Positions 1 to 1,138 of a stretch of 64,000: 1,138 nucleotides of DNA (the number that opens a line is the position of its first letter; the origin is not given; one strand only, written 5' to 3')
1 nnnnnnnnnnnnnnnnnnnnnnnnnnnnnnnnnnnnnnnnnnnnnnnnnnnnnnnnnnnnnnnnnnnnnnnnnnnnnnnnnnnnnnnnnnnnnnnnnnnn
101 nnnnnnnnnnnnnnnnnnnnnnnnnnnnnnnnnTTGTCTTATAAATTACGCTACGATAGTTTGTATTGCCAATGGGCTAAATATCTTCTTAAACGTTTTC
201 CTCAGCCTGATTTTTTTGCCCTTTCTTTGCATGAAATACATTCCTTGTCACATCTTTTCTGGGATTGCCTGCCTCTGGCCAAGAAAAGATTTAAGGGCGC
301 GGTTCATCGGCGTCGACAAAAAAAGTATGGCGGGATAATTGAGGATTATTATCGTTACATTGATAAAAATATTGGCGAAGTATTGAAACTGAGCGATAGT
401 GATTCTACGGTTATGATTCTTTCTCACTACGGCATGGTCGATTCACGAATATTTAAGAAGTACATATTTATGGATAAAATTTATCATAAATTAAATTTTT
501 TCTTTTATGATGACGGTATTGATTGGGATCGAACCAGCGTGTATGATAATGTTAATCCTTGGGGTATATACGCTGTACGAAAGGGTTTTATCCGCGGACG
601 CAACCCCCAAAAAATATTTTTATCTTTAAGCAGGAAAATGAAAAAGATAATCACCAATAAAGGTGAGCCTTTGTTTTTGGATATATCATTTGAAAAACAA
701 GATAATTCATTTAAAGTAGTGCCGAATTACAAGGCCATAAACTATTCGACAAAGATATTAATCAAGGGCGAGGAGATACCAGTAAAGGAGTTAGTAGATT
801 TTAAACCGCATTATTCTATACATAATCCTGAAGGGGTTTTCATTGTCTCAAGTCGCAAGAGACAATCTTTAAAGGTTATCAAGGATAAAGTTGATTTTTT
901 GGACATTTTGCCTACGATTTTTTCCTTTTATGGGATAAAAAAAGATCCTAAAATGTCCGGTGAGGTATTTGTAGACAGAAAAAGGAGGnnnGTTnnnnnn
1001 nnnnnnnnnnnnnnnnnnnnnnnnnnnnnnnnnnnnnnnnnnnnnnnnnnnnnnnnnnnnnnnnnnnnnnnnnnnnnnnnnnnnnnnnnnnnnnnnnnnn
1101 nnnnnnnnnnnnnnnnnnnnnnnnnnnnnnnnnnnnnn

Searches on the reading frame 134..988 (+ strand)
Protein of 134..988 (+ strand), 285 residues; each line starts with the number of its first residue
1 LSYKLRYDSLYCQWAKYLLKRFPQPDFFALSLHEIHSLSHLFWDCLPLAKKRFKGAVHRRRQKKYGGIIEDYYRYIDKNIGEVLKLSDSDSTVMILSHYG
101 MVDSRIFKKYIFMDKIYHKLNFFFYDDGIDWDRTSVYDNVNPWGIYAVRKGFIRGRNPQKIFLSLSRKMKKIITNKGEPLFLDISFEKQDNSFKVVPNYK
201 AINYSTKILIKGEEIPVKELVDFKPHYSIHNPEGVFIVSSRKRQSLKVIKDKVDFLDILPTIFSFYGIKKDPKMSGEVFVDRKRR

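Call 69: search_protein_families(library=pfam, proteins=[window:134-988:+], max_evalue=0.0001)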
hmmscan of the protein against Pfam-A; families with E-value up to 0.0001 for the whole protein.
window:134-988:+ (285 aa): 1 family
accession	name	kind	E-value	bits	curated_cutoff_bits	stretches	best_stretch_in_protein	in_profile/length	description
PF01663.27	Phosphodiest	-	5.4e-08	33.3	23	1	16-128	150-241/342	Type I phosphodiesterase / nucleotide pyrophosphatase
